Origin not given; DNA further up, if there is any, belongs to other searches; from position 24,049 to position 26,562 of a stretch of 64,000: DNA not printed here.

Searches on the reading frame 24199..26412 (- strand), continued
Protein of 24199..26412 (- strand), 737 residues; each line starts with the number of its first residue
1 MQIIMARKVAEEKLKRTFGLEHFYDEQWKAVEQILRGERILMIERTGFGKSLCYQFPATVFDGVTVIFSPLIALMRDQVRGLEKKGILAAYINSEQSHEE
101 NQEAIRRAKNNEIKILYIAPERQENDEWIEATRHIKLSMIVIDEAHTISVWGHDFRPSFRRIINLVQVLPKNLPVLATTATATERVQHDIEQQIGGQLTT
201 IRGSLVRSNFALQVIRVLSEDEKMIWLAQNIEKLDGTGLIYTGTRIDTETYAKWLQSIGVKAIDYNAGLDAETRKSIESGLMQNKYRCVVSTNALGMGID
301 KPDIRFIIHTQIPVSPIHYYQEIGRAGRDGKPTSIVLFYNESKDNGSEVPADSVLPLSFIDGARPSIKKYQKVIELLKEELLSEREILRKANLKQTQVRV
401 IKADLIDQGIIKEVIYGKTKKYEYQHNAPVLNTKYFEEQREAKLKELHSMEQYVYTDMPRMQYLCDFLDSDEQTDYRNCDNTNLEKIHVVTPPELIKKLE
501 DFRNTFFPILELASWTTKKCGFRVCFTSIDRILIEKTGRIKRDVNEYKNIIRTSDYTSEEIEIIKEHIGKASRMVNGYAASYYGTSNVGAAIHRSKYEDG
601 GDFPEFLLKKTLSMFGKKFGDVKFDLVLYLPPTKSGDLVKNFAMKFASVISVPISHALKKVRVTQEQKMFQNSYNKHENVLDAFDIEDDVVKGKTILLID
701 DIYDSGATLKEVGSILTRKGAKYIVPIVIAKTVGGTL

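Call 28: find_encoding_contigs(protein=P0127, flank=10000, max_places=8)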
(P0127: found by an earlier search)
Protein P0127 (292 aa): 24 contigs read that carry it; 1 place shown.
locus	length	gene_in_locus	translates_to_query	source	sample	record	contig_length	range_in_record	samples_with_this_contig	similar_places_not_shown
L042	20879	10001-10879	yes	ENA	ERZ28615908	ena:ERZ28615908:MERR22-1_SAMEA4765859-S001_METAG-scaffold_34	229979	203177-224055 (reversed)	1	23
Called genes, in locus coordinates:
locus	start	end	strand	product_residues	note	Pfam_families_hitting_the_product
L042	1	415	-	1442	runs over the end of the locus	PF13395:HNH_4, PF18541:RuvC_III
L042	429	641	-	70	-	-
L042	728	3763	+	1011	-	PF01565:FAD_binding_4, PF02913:FAD-oxidase_C, PF13183:Fer4_8 (weak)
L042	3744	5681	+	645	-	PF22674:C2185-like_N (weak), PF04321:RmlD_sub_bind, PF01073:3Beta_HSD, PF01370:Epimerase, PF02719:Polysacc_synt_2, PF13460:NAD_binding_10 (weak), PF16363:GDP_Man_Dehyd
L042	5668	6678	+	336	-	PF00534:Glycos_transf_1, PF13692:Glyco_trans_1_4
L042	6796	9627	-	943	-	PF02347:GDC-P, PF21478:GcvP2_C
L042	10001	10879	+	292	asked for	PF01790:LGT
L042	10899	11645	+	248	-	PF00300:His_Phos_1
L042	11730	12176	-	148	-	PF11396:PepSY_like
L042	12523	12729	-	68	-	-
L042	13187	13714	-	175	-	-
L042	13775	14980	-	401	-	PF00089:Trypsin, PF13365:Trypsin_2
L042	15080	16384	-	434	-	PF01076:Mob_Pre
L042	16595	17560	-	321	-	PF01807:Zn_ribbon_DnaG (weak), PF13155:Toprim_2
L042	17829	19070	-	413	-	PF19263:DUF5906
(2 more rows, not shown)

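Call 72: find_encoding_contigs(protein=P0091, flank=10000, max_places=2)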
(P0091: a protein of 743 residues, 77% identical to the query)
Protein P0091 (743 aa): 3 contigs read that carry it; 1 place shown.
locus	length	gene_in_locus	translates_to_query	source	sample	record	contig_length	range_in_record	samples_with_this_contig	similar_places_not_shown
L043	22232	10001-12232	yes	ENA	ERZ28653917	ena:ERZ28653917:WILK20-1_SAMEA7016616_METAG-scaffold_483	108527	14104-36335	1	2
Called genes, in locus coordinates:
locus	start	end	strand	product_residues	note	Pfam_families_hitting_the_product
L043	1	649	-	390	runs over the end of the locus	PF07470:Glyco_hydro_88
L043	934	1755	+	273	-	PF00520:Ion_trans, PF07885:Ion_trans_2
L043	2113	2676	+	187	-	PF13505:OMP_b-brl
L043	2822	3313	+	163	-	-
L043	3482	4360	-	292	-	PF00691:OmpA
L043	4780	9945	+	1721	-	PF02368:Big_2, PF26918:Ig_Eae, PF00932:LTD (weak), PF13290:CHB_HEX_C_1, PF13287:Fn3_assoc (weak), PF08757:CotH, PF00932:LTD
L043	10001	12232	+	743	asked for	PF00270:DEAD, PF00271:Helicase_C, PF00156:Pribosyltran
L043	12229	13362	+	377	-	PF02481:DNA_processg_A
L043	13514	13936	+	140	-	PF19935:DUF6398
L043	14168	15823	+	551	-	PF00485:PRK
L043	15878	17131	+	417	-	PF02368:Big_2 (weak)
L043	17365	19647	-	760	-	PF17191:RecG_wedge, PF01336:tRNA_anti-codon (weak), PF00270:DEAD, PF04851:ResIII, PF00271:Helicase_C, PF19833:RecG_dom3_C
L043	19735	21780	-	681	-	PF01807:Zn_ribbon_DnaG, PF10410:DnaB_bind (faint), PF08275:DNAG_N, PF01751:Toprim, PF13155:Toprim_2, PF13362:Toprim_3 (faint), PF13662:Toprim_4, PF28534:DUF8430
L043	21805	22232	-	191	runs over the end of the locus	PF01227:GTP_cyclohydroI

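Call 73: find_encoding_contigs(protein=P0085, flank=10000, max_places=2)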
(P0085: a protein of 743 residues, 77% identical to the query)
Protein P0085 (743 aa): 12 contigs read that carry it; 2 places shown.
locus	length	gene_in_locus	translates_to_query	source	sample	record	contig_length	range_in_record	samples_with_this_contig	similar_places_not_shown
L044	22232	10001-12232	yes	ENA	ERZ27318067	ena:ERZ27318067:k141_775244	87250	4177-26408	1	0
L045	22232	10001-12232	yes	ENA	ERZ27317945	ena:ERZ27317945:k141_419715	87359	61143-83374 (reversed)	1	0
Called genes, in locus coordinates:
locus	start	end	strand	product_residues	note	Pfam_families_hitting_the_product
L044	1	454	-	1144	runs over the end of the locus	PF18998:Flg_new_2, PF09479:Flg_new (faint), PF18998:Flg_new_2, PF01095:Pectinesterase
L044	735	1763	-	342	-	-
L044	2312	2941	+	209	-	PF20326:DUF6621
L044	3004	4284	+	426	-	PF03435:Sacchrp_dh_NADP, PF16653:Sacchrp_dh_C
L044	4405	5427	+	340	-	PF00154:RecA_N, PF08423:Rad51, PF06745:ATPase (weak), PF21096:RecA_C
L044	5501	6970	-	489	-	-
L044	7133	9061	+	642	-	PF00012:HSP70, PF14450:FtsA (faint), PF06723:MreB_Mbl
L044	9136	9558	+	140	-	-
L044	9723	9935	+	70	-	PF07022:Phage_CI_repr (weak), PF12844:HTH_19, PF01381:HTH_3, PF13443:HTH_26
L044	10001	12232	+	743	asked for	PF00270:DEAD, PF00271:Helicase_C, PF00156:Pribosyltran (weak)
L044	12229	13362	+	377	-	PF02481:DNA_processg_A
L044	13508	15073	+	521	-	PF04326:SLFN_AlbA_2, PF13749:HATPase_c_4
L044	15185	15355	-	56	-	-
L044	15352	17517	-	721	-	PF08800:BT4734-like_N, PF05272:VapE-like_dom, PF19263:DUF5906 (weak)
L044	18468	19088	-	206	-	PF13189:Cytidylate_kin2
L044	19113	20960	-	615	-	PF07228:SpoIIE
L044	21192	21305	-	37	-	-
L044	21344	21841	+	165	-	PF02620:YceD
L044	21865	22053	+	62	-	PF01783:Ribosomal_L32p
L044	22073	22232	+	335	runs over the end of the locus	PF08392:FAE1_CUT1_RppA (weak), PF00108:Thiolase_N (weak), PF08545:ACP_syn_III, PF08541:ACP_syn_III_C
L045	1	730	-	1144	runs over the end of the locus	PF18998:Flg_new_2, PF09479:Flg_new (faint), PF18998:Flg_new_2, PF01095:Pectinesterase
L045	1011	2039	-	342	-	-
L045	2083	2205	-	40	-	-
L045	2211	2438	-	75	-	PF20482:DUF6722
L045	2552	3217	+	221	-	PF20326:DUF6621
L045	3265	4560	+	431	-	PF03435:Sacchrp_dh_NADP, PF16653:Sacchrp_dh_C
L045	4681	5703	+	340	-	PF00154:RecA_N, PF08423:Rad51, PF06745:ATPase (weak), PF21096:RecA_C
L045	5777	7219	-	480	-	-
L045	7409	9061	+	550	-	PF00012:HSP70, PF14450:FtsA (faint), PF06723:MreB_Mbl, PF00012:HSP70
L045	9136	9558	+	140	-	-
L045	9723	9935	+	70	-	PF07022:Phage_CI_repr (weak), PF12844:HTH_19, PF01381:HTH_3, PF13443:HTH_26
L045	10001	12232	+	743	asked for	PF00270:DEAD, PF00271:Helicase_C, PF00156:Pribosyltran (weak)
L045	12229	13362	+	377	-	PF02481:DNA_processg_A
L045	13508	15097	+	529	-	-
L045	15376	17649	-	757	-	PF08800:BT4734-like_N, PF05272:VapE-like_dom, PF19263:DUF5906 (weak)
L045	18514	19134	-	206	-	PF13189:Cytidylate_kin2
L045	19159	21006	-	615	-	PF07228:SpoIIE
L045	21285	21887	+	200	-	PF02620:YceD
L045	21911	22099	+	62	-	PF01783:Ribosomal_L32p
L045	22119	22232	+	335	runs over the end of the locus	PF08392:FAE1_CUT1_RppA (weak), PF00108:Thiolase_N (weak), PF08545:ACP_syn_III, PF08541:ACP_syn_III_C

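Call 74: find_encoding_contigs(protein=P0106, flank=10000, max_places=2)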
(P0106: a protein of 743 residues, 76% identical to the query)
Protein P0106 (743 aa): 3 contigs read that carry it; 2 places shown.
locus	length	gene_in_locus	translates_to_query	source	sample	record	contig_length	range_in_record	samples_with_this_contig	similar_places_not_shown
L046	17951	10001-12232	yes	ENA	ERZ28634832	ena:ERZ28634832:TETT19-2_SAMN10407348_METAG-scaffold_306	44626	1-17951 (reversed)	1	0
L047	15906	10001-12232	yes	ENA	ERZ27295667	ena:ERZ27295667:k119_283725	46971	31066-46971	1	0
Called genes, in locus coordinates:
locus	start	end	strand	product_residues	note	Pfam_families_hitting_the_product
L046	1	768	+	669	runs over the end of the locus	-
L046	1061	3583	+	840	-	PF05547:Peptidase_M6, PF00041:fn3 (faint)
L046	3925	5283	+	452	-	PF01637:ATPase_2 (faint), PF13173:AAA_14, PF13635:DUF4143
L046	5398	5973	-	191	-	PF04041:Glyco_hydro_130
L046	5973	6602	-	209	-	-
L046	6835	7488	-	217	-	PF07751:Abi_2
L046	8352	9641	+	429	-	PF13173:AAA_14, PF13635:DUF4143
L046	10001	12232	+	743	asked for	PF00270:DEAD, PF04851:ResIII (weak), PF00271:Helicase_C, PF00156:Pribosyltran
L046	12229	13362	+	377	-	PF02481:DNA_processg_A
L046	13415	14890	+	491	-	-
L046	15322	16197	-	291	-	PF02498:Bro-N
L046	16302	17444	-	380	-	PF17761:DUF1016_N, PF06250:YhcG_C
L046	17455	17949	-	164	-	?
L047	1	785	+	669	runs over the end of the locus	-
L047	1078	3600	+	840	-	PF05547:Peptidase_M6, PF00041:fn3 (faint)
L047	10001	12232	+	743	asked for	PF00270:DEAD, PF04851:ResIII (weak), PF00271:Helicase_C, PF00156:Pribosyltran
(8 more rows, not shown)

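Call 79: search_protein_families(library=pfam, proteins=[L011:13500-14951:+, L044:13508-15073:+, L045:13508-15097:+, L046:13349-14890:+, L003:3764-5449:+, L008:13328-16831:+, L026:8593-12426:+, L007:4893-7103:+, L010:13440-14708:+, L013:3669-4610:+], max_evalue=0.001)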
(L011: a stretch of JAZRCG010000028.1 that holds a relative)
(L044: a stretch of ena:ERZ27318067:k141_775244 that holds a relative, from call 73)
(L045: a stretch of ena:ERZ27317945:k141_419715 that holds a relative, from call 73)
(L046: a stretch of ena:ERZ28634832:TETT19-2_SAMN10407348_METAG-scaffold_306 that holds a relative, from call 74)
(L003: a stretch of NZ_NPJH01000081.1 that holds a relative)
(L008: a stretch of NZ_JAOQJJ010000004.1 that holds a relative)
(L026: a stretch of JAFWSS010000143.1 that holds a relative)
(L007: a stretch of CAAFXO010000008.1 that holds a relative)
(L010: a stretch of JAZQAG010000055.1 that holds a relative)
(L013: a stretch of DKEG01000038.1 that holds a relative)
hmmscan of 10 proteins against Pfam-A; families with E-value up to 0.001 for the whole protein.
L011:13500-14951:+ (483 aa): 2 families
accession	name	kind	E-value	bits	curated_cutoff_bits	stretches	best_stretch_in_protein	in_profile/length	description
PF13749.12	HATPase_c_4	-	3.4e-20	72.3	26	1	316-400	1-89/89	Putative ATP-dependent DNA helicase recG C-terminal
PF04326.19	SLFN_AlbA_2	-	2.1e-13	51.2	25.3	1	20-139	3-117/118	Schlafen, AlbA_2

L044:13508-15073:+ (521 aa): 2 families
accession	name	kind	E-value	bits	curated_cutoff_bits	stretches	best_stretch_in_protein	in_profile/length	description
PF04326.19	SLFN_AlbA_2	-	1e-12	49.1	25.3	1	15-143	2-117/118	Schlafen, AlbA_2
PF13749.12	HATPase_c_4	-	3e-11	43.6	26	1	329-402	5-81/89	Putative ATP-dependent DNA helicase recG C-terminal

L045:13508-15097:+ (529 aa): 2 families
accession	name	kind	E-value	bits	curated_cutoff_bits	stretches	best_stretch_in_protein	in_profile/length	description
PF04326.19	SLFN_AlbA_2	-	9.8e-13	49.1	25.3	1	15-143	2-117/118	Schlafen, AlbA_2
PF13749.12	HATPase_c_4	-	3e-11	43.6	26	1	329-402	5-81/89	Putative ATP-dependent DNA helicase recG C-terminal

L046:13349-14890:+ (513 aa): 4 families
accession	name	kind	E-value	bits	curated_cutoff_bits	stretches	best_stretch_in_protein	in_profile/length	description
PF13749.12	HATPase_c_4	-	3.8e-24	84.9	26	1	313-405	1-89/89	Putative ATP-dependent DNA helicase recG C-terminal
PF04326.19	SLFN_AlbA_2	-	5.2e-20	72.6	25.3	1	35-149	1-115/118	Schlafen, AlbA_2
PF13412.12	HTH_24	-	1.4e-09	37.8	21.9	1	454-494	7-47/48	Winged helix-turn-helix DNA-binding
PF08279.18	HTH_11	-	6.5e-05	23.2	25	1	454-504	4-54/55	HTH domain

L003:3764-5449:+ (561 aa): 2 families
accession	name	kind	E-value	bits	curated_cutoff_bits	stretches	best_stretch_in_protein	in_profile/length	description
PF04326.19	SLFN_AlbA_2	-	1.2e-14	55.3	25.3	1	16-140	1-118/118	Schlafen, AlbA_2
PF13749.12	HATPase_c_4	-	3.4e-10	40.2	26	1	320-395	9-84/89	Putative ATP-dependent DNA helicase recG C-terminal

L008:13328-16831:+ (1167 aa): 3 families
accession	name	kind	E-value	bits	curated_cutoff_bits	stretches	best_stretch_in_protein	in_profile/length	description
PF07669.17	Eco57I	-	1.2e-20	74.8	25.3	1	327-524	1-169/171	Eco57I restriction-modification methylase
PF02384.22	N6_Mtase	-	3.6e-09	36.8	20.4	1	428-528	117-220/311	N-6 DNA Methylase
PF20473.4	MmeI_Mtase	-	8.7e-06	25.5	27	1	281-449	16-148/259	MmeI, DNA-methyltransferase domain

L026:8593-12426:+ (1277 aa): 3 families
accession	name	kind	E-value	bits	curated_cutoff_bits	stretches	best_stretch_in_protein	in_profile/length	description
PF00176.29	SNF2-rel_dom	-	4.1e-70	236.6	24.9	1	822-1094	1-290/290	SNF2-related domain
PF00271.37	Helicase_C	-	2.6e-24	86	23.5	1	1112-1216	6-110/110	Helicase conserved C-terminal domain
PF00270.35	DEAD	-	4.3e-07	30.3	26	1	844-971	21-160/167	DEAD/DEAH box helicase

L007:4893-7103:+ (736 aa): 16 families
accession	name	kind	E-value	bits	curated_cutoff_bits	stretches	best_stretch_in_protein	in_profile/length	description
PF07724.20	AAA_2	-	1.6e-57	194.6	27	1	478-638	1-164/166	AAA domain (Cdc48 subfamily)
PF00004.35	AAA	-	2.6e-26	93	21.2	2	483-599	1-110/131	ATPase family associated with various cellular activities (AAA)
PF17871.7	AAA_lid_9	-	5.6e-24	84.5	22.8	1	345-441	2-97/104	AAA lid domain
PF10431.15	ClpB_D2-small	-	6.4e-19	68.2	21.9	1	649-726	4-81/81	C-terminal, D2-small domain, of ClpB protein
PF07728.20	AAA_5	-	1.3e-15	58.1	22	1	483-601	2-125/139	AAA domain (dynein-related subfamily)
PF13401.12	AAA_22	-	5.9e-10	40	27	1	482-575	7-110/130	AAA domain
PF13191.12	AAA_16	-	1.1e-08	36.2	32.6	0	180-221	1-45/167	AAA ATPase domain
PF00158.32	Sigma54_activat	-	1.2e-07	32.1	20.2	1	455-598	4-142/168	Sigma-54 interaction domain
PF05496.18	RuvB_N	-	8.8e-07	29.3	27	1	448-509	5-62/159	Holliday junction DNA helicase RuvB P-loop domain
PF02861.25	Clp_N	-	6.4e-06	26.7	20.7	1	17-49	1-34/53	Clp amino terminal domain, pathogenicity island component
PF12775.13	AAA_7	-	0.00022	21.2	25.8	0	482-526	35-82/181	P-loop containing dynein motor region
PF01078.27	Mg_chelatase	-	0.00036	20.4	20.3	0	482-523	24-64/207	Magnesium chelatase, subunit ChlI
PF04851.21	ResIII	-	0.00043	20.7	22.5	0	453-504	6-47/164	Type III restriction enzyme, res subunit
PF07726.17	AAA_3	-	0.00057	20.2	27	0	484-599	3-112/131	ATPase family associated with various cellular activities (AAA)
PF06068.19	TIP49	-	0.00064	19.4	23.8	0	481-509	51-81/347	TIP49 P-loop domain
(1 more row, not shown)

L010:13440-14708:+ (423 aa): 2 families
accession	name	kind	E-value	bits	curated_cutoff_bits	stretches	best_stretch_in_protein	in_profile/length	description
PF13749.12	HATPase_c_4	-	1.3e-21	76.8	26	1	301-386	3-89/89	Putative ATP-dependent DNA helicase recG C-terminal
PF04326.19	SLFN_AlbA_2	-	1.3e-18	68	25.3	1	14-128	1-117/118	Schlafen, AlbA_2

L013:3669-4610:+ (313 aa): 3 families
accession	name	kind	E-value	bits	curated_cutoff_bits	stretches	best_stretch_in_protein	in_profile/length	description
PF01370.27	Epimerase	-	2.1e-61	207.8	20.9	1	7-238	1-240/240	NAD dependent epimerase/dehydratase family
PF16363.11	GDP_Man_Dehyd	-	2.7e-15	57.1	27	1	39-298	58-330/332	GDP-mannose 4,6 dehydratase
PF04321.23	RmlD_sub_bind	-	9.7e-07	28.6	27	1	6-65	2-60/287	RmlD substrate binding domain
